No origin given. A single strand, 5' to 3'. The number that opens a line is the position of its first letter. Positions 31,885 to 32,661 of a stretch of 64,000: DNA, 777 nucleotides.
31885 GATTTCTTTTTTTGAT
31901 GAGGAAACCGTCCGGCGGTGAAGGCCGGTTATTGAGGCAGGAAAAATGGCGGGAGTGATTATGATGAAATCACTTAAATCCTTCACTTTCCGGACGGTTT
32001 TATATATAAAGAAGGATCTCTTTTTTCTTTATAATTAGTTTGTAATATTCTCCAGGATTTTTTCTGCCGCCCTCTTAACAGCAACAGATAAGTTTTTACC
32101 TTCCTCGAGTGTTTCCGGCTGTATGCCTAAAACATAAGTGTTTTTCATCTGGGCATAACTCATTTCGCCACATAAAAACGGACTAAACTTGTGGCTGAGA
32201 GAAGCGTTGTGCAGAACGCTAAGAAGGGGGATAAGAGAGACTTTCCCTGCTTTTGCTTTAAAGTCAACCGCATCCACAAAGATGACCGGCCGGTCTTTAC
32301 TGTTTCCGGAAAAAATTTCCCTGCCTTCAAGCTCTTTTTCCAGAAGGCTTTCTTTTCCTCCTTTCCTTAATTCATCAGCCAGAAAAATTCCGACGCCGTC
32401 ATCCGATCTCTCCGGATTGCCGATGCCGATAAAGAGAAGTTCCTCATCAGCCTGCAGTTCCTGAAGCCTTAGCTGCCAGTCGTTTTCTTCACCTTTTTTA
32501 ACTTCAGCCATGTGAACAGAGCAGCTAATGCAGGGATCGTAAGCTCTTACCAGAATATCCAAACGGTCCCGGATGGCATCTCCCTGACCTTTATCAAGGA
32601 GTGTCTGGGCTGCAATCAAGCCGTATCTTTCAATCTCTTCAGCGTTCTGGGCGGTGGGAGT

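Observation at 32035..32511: [NiFe]-hydrogenase large subunit fused in frame to its own maturation endopeptidase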

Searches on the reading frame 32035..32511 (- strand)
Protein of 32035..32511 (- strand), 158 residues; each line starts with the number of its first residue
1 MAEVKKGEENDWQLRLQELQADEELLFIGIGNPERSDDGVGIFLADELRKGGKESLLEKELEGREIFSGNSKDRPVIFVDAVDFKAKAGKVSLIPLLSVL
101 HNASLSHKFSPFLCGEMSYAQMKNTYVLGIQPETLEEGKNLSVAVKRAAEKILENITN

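Call 6: search_protein_families(library=ncbifam, proteins=[window:32035-32511:-], max_evalue=0.01)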
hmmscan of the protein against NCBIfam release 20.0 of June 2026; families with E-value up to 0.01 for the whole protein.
window:32035-32511:- (158 aa): 6 families
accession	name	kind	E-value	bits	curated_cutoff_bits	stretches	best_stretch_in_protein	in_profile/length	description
TIGR00072.1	hydrog_prot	superfamily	6.7e-18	65.1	47.45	1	28-157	3-142/145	hydrogenase maturation protease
TIGR00142.1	hycI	equivalog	2e-11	43.9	119.1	1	26-156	2-138/146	hydrogenase maturation peptidase HycI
NF045519.1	NiFeSe_H2_mat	exception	6.1e-05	22.9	190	1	24-154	2-141/152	NiFeSe hydrogenase maturation protease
TIGR00140.1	hupD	subfamily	0.00014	21.8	151.8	1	26-156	2-143/151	HyaD/HybD family hydrogenase maturation endopeptidase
NF007777.0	PRK10466.1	equivalog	0.00032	20.5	190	1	25-157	3-146/164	HyaD/HybD family hydrogenase maturation endopeptidase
TIGR00130.1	frhD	equivalog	0.00038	20.6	134.95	1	23-154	3-145/153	coenzyme F420-reducing hydrogenase, FrhD protein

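Call 22: search_solved_structures(query=window:32035-32511:-, max_evalue=1, show_alignments=4)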
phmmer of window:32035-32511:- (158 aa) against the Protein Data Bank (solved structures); distinct sequences matched with E-value up to 1: 3.
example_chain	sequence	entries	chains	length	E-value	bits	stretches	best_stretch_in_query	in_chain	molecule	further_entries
5zby_A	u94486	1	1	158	4.9e-05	26.5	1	24-156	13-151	Hydrogenase maturation protease HycI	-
9eho_KK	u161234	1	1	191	0.68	13.1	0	21-84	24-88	Small ribosomal subunit protein uS4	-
1cfz_A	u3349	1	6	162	0.83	12.8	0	25-156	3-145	HYDROGENASE 2 MATURATION PROTEASE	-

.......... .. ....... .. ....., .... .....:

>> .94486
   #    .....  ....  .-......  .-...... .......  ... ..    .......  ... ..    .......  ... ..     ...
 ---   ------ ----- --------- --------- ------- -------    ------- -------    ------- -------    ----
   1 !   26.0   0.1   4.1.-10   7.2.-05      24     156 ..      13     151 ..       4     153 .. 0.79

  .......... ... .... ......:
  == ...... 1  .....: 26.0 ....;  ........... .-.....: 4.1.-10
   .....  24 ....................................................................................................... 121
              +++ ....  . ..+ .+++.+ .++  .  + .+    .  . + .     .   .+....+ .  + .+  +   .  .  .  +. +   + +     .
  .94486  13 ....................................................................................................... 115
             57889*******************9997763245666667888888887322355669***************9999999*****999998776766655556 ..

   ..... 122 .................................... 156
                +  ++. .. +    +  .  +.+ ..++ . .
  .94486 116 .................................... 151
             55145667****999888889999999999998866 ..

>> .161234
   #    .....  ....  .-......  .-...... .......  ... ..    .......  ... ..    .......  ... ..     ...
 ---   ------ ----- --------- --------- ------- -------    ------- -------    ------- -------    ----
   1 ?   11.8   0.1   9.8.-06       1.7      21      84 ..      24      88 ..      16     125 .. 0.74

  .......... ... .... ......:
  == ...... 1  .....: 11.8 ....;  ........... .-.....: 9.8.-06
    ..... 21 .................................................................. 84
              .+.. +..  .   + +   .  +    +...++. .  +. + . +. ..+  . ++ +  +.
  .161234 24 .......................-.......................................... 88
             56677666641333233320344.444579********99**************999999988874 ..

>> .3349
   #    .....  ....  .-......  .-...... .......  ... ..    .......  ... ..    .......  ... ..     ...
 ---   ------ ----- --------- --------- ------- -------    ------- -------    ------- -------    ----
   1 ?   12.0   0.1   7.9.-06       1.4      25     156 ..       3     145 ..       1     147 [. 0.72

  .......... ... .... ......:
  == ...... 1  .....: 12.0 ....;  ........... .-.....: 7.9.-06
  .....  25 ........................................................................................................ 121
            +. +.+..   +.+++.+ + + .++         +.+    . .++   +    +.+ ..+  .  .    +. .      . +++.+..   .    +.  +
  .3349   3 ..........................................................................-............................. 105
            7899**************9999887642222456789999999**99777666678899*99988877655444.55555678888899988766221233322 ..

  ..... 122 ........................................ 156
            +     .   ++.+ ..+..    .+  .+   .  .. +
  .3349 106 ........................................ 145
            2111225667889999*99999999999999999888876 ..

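Call 49: predict_structure(alignment_id=A2)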
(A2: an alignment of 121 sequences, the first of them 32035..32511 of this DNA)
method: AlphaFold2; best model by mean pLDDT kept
length: 158 residues; sequences in the alignment: 121
mean_pLDDT: 83.0   pTM: 0.80
mean pLDDT of the five models: 83.0, 82.6, 82.0, 81.6, 81.3
residues with pLDDT >= 90: 76; 70-90: 54; 50-70: 21; < 50: 7
segments of 3 or more residues with pLDDT < 50: 1-7
pLDDT, mean of each block of 10 residues (from residue 1): 44 88 87 93 95 90 63 83 91 88 73 69 90 92 96 89
secondary structure, 60 per line:
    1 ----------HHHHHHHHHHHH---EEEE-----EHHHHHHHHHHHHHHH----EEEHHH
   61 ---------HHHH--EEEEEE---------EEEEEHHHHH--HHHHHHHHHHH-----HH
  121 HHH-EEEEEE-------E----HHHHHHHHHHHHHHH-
elements in order: H11-22 E26-29 H36-50 E55-57 H70-73 E76-81 E91-95 H96-100 H103-113 H119-123 E125-130 H143-157

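Call 52: fold_search(model_id=the predicted structure, library=pdb)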
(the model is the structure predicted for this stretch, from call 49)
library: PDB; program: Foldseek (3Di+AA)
matches with E <= 10: 876; with E <= 0.001: 11
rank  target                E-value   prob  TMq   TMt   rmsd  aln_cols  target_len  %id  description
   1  5zby                  3.1e-09  1.00  0.69  0.70   3.7       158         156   22  Crystal structure of a [NiFe] hydrogenase maturation protease HycI from Thermococcus kodakarensis KOD1 (released 2018-03-28)
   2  5ija_A                1.0e-08  1.00  0.64  0.68   4.0       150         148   19  [NiFe] hydrogenase maturation protease HybD from Thermococcus kodakarensis (released 2016-06-01)
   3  5ttx_A                1.5e-08  1.00  0.56  0.57   6.6       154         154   18  Crystal structure of hydrogenase 2 maturation peptidase from Thaumarchaeota archaeon SCGC_AB-539-E09 (released 2017-05-31)
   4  5ttx_C                2.1e-08  1.00  0.55  0.57   8.0       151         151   18  Crystal structure of hydrogenase 2 maturation peptidase from Thaumarchaeota archaeon SCGC_AB-539-E09 (released 2017-05-31)
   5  5ttx_D                3.5e-08  1.00  0.54  0.56   8.1       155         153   17  Crystal structure of hydrogenase 2 maturation peptidase from Thaumarchaeota archaeon SCGC_AB-539-E09 (released 2017-05-31)
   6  2e85_A                4.5e-08  1.00  0.62  0.62   4.9       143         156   17  Crystal Structure of the Hydrogenase 3 Maturation protease (released 2008-01-22)
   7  2i8l_MODEL_1_A        5.1e-08  1.00  0.60  0.61   4.7       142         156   19  Solution Structure of an endopeptidase HycI from Escherichia coli (released 2006-12-05)
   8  2e85_B                9.9e-08  1.00  0.60  0.61   4.9       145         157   19  Crystal Structure of the Hydrogenase 3 Maturation protease (released 2008-01-22)
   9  1cfz_A                1.6e-07  1.00  0.59  0.58   4.6       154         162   23  HYDROGENASE MATURATING ENDOPEPTIDASE HYBD FROM E. COLI (released 2000-03-22)
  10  2kml_MODEL_1_A        5.7e-06  1.00  0.60  0.59   4.2       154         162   23  Solution structure of an endopeptidase from Escherichia coli (released 2010-08-04)
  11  3pu6                  1.8e-05  1.00  0.55  0.62   5.0       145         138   21  The crystal structure of an uncharacterized protein from Wolinella succinogenes (released 2011-01-19)
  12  4d7a_C                1.3e-02  0.41  0.32  0.24   9.9       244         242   13  Crystal structure of E. coli tRNA N6-threonylcarbamoyladenosine dehydratase, TcdA, in complex with AMP at 1.801 Angstr (released 2015-05-06)
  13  7c4x_A                1.9e-02  0.85  0.46  0.24  12.8       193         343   13  Crystal structure of germination protease from the spore-forming bacterium Paenisporosarcina sp. TG-20 in its inactive (released 2021-03-31)
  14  5uqi                  2.3e-02  0.75  0.41  0.36   8.0       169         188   14  E. coli CFT073 c3406 in complex with A5P (released 2018-02-21)
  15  4d7a_D                2.6e-02  0.35  0.33  0.25   9.6       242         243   12  Crystal structure of E. coli tRNA N6-threonylcarbamoyladenosine dehydratase, TcdA, in complex with AMP at 1.801 Angstr (released 2015-05-06)
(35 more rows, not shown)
